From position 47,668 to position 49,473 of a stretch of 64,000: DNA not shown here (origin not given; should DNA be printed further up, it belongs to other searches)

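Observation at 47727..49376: Tlc/NTT-type ATP:ADP (nucleotide) antiporter as a self-contained transcription unit next to the ribosomal operons of a Clostridia-like genome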

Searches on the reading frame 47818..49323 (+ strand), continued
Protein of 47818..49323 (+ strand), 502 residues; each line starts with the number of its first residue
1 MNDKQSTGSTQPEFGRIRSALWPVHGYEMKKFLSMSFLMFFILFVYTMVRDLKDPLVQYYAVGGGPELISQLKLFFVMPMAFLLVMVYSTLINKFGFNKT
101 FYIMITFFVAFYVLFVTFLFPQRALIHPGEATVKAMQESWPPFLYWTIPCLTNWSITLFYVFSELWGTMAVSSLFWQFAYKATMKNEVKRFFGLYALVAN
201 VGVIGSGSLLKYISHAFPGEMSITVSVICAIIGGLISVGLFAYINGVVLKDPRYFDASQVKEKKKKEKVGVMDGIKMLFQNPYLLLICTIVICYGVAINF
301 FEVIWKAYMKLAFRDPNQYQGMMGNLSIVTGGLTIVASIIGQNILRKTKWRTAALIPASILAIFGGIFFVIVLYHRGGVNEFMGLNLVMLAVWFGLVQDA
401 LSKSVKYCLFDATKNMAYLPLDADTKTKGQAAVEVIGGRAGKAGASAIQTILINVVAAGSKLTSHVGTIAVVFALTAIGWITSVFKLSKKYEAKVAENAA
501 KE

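Call 74: search_protein_representatives(protein=window:47818-49323:+)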
Query: 502 residues. Proteins with E-value up to 0.001 (for the whole library): 2822; up to 1e-10: 1547; up to 1e-30: 643. The best 150 are listed.
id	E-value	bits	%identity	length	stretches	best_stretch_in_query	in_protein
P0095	7.0e-154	529.7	53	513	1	9-497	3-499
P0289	3.0e-145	501.3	46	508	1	10-498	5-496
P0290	6.2e-144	496.9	51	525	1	8-500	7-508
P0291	1.2e-117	410.3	44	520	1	7-500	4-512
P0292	6.4e-116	404.5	44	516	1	11-499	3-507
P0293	1.0e-111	390.7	41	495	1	12-495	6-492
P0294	1.7e-110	386.7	42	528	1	10-500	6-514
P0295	1.4e-108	380.3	41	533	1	3-497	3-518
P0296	1.5e-105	370.3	40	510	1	7-497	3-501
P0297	8.3e-100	351.4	42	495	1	11-491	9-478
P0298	8.4e-97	341.5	39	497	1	23-492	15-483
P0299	2.2e-95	336.8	40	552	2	224-498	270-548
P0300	4.8e-95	335.7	38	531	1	13-495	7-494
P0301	2.2e-94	333.5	41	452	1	39-490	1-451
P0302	3.8e-94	332.7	37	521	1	5-497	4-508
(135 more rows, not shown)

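Call 75: list_cluster_members(proteins=[P0289, P0290, P0291, P0292, P0293, P0294, P0295, P0296, P0297, P0298])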
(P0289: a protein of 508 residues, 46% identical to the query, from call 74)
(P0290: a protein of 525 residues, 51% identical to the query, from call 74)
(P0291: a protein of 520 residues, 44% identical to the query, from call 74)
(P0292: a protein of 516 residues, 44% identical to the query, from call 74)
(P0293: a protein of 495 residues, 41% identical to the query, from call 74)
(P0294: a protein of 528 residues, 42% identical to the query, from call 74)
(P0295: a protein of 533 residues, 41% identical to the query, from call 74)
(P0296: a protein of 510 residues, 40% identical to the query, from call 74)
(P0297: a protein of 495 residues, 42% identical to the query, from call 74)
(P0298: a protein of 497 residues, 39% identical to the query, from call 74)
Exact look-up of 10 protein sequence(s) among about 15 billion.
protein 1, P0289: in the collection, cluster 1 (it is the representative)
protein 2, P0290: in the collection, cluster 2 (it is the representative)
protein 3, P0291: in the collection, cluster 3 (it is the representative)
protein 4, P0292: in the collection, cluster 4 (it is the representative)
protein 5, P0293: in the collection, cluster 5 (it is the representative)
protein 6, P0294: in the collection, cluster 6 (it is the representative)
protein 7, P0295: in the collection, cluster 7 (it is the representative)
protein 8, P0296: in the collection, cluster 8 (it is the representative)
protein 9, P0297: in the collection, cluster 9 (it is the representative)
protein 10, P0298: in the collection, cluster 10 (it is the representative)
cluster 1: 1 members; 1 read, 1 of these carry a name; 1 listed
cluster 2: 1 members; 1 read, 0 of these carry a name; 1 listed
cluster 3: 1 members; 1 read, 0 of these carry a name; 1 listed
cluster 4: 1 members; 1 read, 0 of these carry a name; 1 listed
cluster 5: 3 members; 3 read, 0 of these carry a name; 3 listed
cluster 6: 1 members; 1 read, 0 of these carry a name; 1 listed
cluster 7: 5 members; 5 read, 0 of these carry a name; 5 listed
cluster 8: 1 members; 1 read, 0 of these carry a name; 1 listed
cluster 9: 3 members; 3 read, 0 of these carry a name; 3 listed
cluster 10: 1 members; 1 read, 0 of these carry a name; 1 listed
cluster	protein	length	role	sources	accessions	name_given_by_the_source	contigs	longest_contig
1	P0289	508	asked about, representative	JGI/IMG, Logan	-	AAA family ATP:ADP antiporter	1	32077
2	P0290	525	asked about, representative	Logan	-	-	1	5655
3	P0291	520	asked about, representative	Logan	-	-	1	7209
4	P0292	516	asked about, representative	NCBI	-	-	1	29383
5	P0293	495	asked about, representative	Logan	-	-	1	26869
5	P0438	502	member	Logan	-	-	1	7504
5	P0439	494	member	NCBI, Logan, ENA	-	-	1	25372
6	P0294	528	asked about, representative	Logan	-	-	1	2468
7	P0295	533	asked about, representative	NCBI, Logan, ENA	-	-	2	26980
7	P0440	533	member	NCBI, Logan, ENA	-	-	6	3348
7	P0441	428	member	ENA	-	-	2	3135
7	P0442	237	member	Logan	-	-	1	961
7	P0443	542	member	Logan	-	-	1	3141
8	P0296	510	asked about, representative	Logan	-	-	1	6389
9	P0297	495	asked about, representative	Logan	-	-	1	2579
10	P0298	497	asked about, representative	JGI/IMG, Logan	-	-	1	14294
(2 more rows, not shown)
